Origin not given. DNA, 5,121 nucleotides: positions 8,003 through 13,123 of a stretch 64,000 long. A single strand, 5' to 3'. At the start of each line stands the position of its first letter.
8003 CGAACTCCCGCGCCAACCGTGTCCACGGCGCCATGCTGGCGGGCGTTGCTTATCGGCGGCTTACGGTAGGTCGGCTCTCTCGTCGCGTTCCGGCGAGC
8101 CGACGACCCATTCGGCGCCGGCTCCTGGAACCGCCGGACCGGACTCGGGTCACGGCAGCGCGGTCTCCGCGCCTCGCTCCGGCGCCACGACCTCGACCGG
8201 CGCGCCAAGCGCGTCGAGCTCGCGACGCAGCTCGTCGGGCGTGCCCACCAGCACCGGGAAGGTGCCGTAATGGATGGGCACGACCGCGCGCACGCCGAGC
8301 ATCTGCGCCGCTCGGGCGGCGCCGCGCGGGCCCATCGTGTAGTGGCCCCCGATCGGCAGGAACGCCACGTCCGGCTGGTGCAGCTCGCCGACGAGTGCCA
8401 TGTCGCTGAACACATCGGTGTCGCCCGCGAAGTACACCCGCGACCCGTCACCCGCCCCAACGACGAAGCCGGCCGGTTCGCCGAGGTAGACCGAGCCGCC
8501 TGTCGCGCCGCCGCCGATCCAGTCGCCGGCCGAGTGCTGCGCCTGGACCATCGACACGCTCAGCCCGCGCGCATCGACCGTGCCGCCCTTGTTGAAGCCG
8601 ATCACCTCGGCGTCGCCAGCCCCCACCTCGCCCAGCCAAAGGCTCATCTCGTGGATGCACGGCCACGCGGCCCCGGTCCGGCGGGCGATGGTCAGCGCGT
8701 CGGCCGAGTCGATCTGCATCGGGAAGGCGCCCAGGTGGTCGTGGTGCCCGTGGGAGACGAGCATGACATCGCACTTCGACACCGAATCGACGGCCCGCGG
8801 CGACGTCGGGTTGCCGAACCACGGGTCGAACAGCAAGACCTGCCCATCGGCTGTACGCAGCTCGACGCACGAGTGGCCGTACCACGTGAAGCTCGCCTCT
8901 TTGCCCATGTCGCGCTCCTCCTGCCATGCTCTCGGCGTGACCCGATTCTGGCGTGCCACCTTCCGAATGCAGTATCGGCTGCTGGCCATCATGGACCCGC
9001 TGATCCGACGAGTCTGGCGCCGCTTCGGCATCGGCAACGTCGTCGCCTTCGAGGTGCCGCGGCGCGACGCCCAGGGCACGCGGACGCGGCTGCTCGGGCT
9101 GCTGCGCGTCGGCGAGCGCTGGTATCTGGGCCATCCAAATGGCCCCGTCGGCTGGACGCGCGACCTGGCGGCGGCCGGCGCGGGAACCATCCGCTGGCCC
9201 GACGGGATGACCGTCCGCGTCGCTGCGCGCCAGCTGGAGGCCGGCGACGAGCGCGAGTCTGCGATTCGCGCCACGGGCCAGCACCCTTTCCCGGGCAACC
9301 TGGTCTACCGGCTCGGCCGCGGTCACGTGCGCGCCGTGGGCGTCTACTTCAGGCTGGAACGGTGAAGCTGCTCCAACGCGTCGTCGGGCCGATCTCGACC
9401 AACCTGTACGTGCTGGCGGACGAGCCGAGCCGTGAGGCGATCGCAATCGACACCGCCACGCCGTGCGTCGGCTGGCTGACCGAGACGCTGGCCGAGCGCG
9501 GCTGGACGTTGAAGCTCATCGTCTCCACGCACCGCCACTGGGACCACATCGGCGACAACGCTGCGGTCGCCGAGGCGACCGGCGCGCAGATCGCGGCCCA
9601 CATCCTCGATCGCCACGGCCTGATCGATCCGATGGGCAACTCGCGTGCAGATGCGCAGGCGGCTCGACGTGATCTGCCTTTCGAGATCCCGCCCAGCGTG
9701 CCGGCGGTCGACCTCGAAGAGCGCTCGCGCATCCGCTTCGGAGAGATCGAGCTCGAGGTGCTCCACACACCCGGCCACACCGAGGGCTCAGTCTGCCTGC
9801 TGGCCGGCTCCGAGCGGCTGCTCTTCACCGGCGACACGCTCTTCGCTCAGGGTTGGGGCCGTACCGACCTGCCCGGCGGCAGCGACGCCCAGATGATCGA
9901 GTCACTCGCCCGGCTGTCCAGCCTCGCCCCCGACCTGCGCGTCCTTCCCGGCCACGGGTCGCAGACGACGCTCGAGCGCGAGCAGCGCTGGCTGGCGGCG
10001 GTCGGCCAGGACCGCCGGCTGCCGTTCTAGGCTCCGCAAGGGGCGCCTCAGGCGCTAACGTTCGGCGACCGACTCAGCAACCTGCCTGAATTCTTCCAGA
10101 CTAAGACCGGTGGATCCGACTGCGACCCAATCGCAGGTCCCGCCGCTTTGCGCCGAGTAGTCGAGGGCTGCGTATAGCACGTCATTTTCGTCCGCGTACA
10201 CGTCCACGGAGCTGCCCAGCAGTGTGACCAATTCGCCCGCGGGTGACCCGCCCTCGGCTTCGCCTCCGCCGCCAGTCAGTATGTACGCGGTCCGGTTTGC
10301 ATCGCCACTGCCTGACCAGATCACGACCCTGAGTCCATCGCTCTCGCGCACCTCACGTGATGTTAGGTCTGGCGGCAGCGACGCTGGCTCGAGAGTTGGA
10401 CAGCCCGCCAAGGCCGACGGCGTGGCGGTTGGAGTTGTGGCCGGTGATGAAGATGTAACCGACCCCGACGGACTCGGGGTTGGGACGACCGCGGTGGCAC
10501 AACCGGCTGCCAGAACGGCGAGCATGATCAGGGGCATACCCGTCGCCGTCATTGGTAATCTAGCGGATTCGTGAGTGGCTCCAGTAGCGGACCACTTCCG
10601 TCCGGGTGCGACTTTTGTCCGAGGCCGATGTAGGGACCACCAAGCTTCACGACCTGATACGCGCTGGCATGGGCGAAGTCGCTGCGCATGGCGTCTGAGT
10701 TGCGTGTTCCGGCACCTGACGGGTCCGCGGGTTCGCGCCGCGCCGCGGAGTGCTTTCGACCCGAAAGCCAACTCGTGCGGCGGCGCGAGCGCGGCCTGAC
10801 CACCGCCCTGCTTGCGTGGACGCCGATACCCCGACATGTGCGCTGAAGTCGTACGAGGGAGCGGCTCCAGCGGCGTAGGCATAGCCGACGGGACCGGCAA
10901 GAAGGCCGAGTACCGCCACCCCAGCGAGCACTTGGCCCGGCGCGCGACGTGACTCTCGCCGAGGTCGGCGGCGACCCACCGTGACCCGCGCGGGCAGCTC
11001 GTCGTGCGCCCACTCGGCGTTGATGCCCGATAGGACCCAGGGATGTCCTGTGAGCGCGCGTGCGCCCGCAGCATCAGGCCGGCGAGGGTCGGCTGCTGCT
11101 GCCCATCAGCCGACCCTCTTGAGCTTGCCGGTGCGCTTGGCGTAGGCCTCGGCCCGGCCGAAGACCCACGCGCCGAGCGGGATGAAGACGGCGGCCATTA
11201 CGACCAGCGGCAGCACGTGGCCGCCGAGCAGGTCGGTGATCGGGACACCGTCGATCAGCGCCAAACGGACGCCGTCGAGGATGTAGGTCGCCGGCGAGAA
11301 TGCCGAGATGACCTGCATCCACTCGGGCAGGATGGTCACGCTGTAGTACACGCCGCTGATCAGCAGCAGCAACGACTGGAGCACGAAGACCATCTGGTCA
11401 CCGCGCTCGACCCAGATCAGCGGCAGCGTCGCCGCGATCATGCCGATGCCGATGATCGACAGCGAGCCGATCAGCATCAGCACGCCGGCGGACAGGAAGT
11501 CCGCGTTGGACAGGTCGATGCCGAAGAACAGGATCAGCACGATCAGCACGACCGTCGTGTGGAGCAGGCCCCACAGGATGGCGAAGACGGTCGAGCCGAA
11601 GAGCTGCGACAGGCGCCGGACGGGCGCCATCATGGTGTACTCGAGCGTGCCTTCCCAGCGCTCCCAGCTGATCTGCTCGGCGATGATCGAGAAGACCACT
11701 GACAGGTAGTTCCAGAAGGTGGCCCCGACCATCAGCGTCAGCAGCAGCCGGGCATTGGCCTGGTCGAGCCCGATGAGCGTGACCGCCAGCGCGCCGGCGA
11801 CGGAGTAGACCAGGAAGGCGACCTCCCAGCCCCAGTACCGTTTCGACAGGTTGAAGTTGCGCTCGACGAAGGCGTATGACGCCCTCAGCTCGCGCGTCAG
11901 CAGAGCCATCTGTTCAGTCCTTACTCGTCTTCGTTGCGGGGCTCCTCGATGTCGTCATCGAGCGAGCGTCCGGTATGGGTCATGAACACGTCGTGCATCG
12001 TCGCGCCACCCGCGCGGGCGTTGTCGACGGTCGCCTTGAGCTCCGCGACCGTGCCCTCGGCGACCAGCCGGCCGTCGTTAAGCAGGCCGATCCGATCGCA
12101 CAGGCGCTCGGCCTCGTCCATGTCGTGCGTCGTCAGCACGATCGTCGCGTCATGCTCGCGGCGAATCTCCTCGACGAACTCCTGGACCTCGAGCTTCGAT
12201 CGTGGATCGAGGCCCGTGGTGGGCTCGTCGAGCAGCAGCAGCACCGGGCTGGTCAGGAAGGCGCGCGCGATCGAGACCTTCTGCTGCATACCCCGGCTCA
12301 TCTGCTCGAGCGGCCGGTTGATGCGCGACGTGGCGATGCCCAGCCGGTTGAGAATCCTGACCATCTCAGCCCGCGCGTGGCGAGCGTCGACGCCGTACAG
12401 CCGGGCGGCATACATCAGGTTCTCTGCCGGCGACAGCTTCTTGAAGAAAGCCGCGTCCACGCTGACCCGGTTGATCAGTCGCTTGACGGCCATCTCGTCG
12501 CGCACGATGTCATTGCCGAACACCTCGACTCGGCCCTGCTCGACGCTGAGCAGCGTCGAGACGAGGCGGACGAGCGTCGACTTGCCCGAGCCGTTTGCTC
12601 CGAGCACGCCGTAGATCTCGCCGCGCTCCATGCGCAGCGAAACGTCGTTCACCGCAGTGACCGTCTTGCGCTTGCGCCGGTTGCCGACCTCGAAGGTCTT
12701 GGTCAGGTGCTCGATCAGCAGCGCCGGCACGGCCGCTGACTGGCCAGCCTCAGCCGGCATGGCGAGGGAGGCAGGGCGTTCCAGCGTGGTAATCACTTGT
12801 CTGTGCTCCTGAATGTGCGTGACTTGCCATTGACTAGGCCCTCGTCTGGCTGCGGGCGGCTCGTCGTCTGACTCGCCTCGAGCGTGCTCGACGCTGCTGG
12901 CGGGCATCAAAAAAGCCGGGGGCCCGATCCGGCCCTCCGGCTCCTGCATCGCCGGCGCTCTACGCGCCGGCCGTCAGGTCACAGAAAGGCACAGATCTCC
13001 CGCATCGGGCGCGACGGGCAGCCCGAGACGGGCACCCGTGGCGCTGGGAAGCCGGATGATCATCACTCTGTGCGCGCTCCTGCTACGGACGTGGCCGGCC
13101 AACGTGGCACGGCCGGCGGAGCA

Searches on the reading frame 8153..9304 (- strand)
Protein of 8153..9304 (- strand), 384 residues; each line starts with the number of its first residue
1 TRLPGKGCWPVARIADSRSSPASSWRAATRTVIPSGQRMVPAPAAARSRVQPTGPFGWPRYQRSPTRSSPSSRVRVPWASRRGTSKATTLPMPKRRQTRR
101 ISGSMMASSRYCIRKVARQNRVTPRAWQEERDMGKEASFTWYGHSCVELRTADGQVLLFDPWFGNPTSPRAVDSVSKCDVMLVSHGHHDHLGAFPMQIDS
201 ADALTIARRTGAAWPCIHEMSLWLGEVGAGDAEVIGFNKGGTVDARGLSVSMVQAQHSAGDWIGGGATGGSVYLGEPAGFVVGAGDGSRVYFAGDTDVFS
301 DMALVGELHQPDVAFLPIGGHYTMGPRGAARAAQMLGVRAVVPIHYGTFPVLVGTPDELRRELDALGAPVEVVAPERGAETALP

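Call 45: search_protein_families(library=pfam, proteins=[window:8153-9304:-], max_evalue=0.00001)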
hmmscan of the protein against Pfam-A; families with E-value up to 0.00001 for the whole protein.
window:8153-9304:- (384 aa): 3 families
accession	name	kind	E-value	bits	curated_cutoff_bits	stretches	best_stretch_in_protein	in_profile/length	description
PF12706.13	Lactamase_B_2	-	2.5e-24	86.4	27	1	157-346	3-200/200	Beta-lactamase superfamily domain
PF13483.12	Lactamase_B_3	-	1.5e-20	74.2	24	1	139-345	2-160/160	Beta-lactamase superfamily domain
PF00753.33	Lactamase_B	-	9.4e-06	26.1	22.7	0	141-327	3-172/196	Metallo-beta-lactamase superfamily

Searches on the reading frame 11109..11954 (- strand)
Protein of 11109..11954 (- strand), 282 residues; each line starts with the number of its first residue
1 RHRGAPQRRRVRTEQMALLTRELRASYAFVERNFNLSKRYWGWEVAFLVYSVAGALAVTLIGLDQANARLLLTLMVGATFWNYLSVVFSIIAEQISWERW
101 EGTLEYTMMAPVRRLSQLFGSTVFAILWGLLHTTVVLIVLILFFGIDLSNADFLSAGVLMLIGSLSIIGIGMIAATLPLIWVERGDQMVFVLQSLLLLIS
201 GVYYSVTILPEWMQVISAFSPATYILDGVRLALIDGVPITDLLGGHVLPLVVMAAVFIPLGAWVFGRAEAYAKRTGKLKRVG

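Call 45: search_protein_families(library=pfam, proteins=[window:11109-11954:-], max_evalue=0.00001)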
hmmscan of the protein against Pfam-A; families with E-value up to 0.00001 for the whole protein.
window:11109-11954:- (282 aa): 2 families
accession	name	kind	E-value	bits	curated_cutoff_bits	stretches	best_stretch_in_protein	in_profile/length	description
PF01061.29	ABC2_membrane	-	7.4e-16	58.8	26.9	1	31-232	8-209/211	ABC-2 type transporter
PF12698.13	ABC2_membrane_3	-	1.5e-10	41.2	31.6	1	75-262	164-346/347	ABC-2 family transporter protein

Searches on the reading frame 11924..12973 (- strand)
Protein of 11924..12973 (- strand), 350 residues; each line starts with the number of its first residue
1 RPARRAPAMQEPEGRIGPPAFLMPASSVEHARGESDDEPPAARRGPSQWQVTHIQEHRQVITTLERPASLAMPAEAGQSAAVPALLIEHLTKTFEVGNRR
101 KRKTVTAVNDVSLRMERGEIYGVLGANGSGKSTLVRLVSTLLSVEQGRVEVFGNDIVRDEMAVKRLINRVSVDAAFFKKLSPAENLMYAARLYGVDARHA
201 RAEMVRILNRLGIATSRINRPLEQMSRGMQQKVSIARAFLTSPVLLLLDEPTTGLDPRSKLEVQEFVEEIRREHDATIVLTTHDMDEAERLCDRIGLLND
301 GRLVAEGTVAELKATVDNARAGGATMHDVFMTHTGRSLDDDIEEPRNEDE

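Call 45: search_protein_families(library=pfam, proteins=[window:11924-12973:-], max_evalue=0.00001)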
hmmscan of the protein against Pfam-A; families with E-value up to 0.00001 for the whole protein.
window:11924-12973:- (350 aa): 2 families
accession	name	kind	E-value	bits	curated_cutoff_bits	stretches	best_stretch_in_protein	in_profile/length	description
PF00005.33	ABC_tran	-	3.7e-30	105.8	25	1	108-253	1-137/137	ABC transporter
PF13304.12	AAA_21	-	2.4e-14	54.6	27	1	215-284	228-299/304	AAA domain, putative AbiEii toxin, Type IV TA system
